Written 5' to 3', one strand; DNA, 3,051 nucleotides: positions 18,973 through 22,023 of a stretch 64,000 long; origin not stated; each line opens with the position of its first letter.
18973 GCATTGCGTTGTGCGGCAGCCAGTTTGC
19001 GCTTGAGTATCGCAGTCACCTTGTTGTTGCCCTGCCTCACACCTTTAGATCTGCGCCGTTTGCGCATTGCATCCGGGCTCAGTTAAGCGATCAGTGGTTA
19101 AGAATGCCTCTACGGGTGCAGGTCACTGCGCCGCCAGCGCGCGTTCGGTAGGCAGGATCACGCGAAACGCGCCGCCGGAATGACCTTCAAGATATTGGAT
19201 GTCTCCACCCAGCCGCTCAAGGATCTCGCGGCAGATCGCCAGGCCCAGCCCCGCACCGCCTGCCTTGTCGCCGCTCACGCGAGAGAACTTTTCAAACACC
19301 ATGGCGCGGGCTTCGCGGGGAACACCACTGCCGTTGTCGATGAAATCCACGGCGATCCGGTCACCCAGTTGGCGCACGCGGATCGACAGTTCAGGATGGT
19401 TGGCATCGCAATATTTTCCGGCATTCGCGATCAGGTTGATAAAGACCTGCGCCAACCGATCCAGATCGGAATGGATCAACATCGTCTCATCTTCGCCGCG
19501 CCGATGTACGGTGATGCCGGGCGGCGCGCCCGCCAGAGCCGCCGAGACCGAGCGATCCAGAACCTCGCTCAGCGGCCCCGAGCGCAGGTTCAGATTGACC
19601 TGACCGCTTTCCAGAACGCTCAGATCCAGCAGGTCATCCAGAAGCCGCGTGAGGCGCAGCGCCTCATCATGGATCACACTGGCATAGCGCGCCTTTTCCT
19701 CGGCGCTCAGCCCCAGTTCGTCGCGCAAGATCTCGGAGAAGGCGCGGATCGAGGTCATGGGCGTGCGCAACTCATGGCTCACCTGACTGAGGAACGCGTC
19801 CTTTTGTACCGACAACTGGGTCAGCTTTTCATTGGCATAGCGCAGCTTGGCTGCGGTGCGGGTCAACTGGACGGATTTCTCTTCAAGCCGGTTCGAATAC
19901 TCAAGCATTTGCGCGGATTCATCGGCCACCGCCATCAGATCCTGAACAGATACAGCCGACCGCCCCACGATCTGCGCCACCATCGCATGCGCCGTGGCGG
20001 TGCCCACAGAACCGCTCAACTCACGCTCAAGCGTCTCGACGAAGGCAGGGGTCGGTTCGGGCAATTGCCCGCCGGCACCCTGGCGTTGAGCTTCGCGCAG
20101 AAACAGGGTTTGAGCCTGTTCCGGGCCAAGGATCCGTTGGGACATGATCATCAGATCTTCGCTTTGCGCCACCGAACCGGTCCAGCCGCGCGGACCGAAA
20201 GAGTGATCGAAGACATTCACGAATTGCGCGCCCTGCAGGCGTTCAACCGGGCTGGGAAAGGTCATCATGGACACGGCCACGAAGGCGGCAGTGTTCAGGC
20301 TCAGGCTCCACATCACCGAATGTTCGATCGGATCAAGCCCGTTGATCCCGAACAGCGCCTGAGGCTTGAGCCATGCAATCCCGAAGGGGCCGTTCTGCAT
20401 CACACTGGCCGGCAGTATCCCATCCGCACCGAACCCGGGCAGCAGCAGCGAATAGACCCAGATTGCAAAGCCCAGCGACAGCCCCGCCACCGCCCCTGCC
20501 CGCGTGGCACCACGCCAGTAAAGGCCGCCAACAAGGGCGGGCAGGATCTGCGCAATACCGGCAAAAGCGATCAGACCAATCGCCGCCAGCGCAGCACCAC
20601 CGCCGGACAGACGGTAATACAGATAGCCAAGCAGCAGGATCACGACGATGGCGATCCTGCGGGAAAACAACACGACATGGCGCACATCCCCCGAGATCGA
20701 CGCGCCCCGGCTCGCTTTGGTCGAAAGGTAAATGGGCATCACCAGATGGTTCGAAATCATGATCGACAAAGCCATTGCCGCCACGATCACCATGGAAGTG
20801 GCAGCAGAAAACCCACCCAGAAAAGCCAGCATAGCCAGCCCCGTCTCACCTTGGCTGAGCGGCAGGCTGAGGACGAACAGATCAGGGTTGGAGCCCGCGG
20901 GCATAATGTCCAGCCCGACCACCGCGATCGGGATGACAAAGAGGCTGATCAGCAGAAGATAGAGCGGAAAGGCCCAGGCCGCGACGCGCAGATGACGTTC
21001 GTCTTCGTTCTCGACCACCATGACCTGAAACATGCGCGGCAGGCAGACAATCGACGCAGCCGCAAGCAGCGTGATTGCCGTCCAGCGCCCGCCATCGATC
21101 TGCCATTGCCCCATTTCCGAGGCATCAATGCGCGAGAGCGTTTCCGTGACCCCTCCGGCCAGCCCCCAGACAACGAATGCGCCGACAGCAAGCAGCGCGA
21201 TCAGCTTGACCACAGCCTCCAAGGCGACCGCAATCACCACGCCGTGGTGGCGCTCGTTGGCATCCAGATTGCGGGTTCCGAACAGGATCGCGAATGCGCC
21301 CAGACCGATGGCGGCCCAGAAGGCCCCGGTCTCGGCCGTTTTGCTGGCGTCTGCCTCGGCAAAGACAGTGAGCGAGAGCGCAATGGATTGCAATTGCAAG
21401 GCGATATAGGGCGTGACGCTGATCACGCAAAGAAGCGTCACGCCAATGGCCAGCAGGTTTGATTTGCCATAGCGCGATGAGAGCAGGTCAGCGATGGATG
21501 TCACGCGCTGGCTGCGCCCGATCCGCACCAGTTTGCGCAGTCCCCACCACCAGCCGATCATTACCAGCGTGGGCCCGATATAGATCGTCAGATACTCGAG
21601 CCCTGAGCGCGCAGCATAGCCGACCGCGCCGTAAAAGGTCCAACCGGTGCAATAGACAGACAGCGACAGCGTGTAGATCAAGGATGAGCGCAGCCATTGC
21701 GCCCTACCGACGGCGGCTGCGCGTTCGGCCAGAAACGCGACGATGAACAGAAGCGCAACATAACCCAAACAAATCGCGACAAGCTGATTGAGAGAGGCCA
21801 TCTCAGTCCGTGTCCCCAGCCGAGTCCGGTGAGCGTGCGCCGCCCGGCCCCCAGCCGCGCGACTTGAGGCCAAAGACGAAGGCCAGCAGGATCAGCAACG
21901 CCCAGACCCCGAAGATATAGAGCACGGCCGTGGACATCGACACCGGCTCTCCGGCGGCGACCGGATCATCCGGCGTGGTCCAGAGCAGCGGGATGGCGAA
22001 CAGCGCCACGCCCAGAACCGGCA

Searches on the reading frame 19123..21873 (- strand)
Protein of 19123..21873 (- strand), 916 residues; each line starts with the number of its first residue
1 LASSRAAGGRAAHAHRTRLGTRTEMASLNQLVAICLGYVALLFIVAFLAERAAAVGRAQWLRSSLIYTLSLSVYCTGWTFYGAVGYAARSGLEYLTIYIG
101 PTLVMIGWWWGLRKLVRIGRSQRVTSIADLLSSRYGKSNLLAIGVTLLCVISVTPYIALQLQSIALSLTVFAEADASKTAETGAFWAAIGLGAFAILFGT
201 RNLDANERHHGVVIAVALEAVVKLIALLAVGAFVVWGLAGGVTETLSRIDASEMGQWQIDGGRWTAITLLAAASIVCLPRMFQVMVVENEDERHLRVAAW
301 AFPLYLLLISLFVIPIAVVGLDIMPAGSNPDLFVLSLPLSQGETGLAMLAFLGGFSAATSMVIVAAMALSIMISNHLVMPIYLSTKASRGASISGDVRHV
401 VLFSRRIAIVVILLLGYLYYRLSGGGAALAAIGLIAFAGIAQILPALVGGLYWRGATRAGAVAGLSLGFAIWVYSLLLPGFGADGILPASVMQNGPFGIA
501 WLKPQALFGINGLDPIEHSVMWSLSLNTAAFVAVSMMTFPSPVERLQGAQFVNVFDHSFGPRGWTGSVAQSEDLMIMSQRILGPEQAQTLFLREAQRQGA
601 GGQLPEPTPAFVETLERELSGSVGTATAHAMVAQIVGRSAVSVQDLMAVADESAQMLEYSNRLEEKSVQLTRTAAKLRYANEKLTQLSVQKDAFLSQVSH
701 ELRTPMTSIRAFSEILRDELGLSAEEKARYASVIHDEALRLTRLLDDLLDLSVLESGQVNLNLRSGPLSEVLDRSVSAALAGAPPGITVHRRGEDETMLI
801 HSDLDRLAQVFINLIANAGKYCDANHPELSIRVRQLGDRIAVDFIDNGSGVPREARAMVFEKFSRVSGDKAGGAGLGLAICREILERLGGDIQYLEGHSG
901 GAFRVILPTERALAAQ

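Call 63: search_protein_families(library=pfam, proteins=[window:19123-21873:-], max_evalue=0.00001)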
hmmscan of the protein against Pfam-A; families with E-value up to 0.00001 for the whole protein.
window:19123-21873:- (916 aa): 2 families
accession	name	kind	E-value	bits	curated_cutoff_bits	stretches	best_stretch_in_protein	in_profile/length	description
PF02518.31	HATPase_c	-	2.7e-21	76.5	26.4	1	803-909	2-109/111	Histidine kinase-, DNA gyrase B-, and HSP90-like ATPase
PF00512.31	HisKA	-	5.7e-19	68.4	26.9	1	691-757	2-66/66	His Kinase A (phospho-acceptor) domain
